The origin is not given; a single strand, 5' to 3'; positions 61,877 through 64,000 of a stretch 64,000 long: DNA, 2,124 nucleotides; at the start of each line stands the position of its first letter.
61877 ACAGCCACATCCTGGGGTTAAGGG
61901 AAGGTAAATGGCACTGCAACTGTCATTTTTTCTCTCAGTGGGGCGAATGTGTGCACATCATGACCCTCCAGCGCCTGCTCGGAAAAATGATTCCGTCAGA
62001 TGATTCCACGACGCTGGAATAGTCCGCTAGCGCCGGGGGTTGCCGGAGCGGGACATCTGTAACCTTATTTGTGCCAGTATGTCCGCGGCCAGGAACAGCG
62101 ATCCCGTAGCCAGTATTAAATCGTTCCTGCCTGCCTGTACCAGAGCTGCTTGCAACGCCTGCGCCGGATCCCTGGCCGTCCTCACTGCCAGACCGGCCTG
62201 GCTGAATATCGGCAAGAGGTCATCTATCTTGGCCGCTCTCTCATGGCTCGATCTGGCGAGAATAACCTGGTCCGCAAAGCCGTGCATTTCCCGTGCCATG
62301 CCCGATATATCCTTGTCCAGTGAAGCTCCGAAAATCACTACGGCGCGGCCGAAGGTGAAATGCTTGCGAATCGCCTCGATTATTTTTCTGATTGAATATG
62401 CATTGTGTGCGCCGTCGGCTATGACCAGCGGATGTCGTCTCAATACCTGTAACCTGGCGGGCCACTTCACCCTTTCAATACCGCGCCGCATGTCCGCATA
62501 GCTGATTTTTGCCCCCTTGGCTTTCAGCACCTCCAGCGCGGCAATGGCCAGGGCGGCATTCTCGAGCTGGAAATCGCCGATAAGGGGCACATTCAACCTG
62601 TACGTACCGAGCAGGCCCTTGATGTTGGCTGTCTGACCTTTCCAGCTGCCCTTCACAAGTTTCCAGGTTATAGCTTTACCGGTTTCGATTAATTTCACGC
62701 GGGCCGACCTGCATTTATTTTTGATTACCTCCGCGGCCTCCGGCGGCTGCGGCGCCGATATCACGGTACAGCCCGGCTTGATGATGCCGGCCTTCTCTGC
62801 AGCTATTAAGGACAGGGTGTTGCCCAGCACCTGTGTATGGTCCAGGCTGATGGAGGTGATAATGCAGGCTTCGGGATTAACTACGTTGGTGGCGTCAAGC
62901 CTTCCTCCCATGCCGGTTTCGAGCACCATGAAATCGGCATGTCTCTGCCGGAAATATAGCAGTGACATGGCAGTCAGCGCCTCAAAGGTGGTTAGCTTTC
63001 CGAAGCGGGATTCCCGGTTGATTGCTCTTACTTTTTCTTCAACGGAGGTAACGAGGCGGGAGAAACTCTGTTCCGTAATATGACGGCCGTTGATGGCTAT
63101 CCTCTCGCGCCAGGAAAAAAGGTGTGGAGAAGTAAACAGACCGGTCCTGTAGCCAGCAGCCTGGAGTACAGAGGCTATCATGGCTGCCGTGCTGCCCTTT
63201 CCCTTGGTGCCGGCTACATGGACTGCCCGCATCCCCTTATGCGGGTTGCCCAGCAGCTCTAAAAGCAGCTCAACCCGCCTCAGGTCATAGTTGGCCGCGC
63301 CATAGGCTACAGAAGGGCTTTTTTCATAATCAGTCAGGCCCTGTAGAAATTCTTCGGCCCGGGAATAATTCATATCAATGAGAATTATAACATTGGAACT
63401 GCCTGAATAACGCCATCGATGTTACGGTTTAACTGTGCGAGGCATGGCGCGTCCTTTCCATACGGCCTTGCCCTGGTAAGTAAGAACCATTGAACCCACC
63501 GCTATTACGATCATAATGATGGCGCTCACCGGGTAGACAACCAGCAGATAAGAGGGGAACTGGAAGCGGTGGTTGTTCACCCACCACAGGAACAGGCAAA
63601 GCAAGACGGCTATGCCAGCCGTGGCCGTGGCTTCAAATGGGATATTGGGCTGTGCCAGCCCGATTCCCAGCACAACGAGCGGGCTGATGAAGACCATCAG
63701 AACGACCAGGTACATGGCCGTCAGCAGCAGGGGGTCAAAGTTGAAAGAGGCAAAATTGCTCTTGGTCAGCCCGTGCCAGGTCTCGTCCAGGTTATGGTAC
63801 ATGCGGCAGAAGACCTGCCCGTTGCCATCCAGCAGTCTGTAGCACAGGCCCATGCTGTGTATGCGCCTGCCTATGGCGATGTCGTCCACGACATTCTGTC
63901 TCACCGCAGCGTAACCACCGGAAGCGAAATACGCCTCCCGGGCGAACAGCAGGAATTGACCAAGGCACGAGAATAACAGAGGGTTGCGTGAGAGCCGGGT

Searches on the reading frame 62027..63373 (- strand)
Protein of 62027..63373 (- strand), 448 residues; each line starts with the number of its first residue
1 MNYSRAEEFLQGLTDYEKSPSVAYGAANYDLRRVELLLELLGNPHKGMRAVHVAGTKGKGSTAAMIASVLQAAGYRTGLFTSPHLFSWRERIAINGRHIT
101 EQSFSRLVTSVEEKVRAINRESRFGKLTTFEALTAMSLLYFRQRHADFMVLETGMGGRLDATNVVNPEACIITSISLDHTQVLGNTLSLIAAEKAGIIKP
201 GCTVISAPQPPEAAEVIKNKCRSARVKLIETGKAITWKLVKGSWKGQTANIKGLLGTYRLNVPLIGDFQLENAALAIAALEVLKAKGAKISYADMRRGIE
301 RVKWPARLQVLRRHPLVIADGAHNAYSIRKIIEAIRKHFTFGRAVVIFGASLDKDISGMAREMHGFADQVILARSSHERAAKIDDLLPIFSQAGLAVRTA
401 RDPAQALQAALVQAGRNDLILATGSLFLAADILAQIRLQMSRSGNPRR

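Call 5: search_protein_families(library=pfam, proteins=[window:62027-63373:-], max_evalue=0.01)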
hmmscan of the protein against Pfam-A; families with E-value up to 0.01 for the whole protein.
window:62027-63373:- (448 aa): 2 families
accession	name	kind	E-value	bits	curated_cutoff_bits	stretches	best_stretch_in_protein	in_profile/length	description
PF02875.26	Mur_ligase_C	-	4.6e-20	73.2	28.4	1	307-425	2-126/127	Mur ligase, glutamate ligase domain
PF08245.18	Mur_ligase_M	-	1.3e-16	61.6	24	1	53-279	1-199/200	Mur ligase middle domain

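Call 32: find_encoding_contigs(protein=window:62027-63373:-, flank=10000, max_places=1)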
Protein window:62027-63373:- (448 aa): 9 contigs read that carry it; 1 place shown.
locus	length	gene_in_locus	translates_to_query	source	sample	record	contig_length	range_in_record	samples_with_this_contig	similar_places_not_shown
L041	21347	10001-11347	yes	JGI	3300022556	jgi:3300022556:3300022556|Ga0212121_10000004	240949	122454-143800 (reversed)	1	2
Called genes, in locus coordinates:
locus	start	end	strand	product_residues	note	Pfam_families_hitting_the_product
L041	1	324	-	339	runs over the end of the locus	PF00072:Response_reg, PF13487:HD_5, PF01966:HD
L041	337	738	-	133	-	PF00072:Response_reg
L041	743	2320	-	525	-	PF00989:PAS (faint), PF13188:PAS_8 (faint), PF13426:PAS_9, PF08448:PAS_4, PF00512:HisKA, PF02518:HATPase_c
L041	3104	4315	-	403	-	PF00817:IMS, PF11798:IMS_HHH, PF11799:IMS_C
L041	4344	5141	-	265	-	PF00215:OMPdecase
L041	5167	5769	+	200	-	PF02660:G3P_acyltransf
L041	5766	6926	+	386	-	PF13506:Glyco_transf_21, PF00535:Glycos_transf_2, PF13641:Glyco_tranf_2_3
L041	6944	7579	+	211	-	PF02660:G3P_acyltransf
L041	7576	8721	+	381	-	PF13506:Glyco_transf_21, PF00535:Glycos_transf_2, PF13641:Glyco_tranf_2_3, PF13632:Glyco_trans_2_3 (weak)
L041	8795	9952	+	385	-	PF13506:Glyco_transf_21, PF00535:Glycos_transf_2, PF10111:Glyco_tranf_2_2 (weak), PF13641:Glyco_tranf_2_3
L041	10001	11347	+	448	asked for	PF08245:Mur_ligase_M, PF02875:Mur_ligase_C, PF27239:FOL3_C (weak)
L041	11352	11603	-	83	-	-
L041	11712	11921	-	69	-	-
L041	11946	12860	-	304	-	PF13506:Glyco_transf_21, PF13641:Glyco_tranf_2_3, PF00535:Glycos_transf_2, PF10111:Glyco_tranf_2_2 (weak)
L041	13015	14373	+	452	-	PF01523:PmbA_TldD_1st, PF19290:PmbA_TldD_2nd, PF19289:PmbA_TldD_3rd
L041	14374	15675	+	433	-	PF01523:PmbA_TldD_1st (weak), PF19289:PmbA_TldD_3rd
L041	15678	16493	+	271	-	PF09754:PAC2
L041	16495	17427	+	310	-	PF12717:Cnd1 (faint), PF02985:HEAT (faint), PF13646:HEAT_2 (weak), PF13513:HEAT_EZ (faint), PF05004:IFRD (faint), PF23271:HEAT_GCN1 (faint), PF00514:Arm (faint), PF13646:HEAT_2, +1 more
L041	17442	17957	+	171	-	PF13302:Acetyltransf_3, PF00583:Acetyltransf_1, PF13523:Acetyltransf_8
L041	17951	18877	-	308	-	PF17284:Spermine_synt_N, PF01564:Spermine_synth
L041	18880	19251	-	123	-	PF02675:AdoMet_dc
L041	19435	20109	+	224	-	-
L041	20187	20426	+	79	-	-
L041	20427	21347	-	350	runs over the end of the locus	PF13500:AAA_26, PF07085:DRTGG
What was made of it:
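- Closest known: HpnB. Different: The neighbours are PlsY genes and further GT2 paralogs (call 32).
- Checked: It is partial only because the window ends; it is 385 aa in L041 (call 32).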

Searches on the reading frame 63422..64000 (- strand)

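Call 5: search_protein_families(library=pfam, proteins=[window:63422-64000:-], max_evalue=0.01)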
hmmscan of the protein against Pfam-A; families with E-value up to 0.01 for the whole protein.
window:63422-64000:- (192 aa): 1 family
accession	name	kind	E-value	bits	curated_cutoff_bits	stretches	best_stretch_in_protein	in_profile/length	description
PF13506.12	Glyco_transf_21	-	0.00017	21.5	21.7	1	12-56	102-146/174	Glycosyl transferase family 21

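Call 6: search_protein_families(library=ncbifam, proteins=[window:63422-64000:-], max_evalue=0.01)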
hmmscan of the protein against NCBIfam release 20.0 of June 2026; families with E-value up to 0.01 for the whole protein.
window:63422-64000:- (192 aa): 3 families
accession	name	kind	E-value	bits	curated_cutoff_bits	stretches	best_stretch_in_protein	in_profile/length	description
TIGR03469.1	HpnB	hypoth_equivalog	1e-18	67.6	379.25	1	14-187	213-385/386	hopene-associated glycosyltransferase HpnB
NF045692.1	OglycostaseCruG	equivalog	4.4e-08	32.5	600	1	14-119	205-317/386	2'-O-glycosyltransferase CruG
TIGR03472.1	HpnI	equivalog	1.3e-05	24.2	310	1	11-186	199-362/373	bacteriohopanetetrol glucosamine biosynthesis glycosyltransferase HpnI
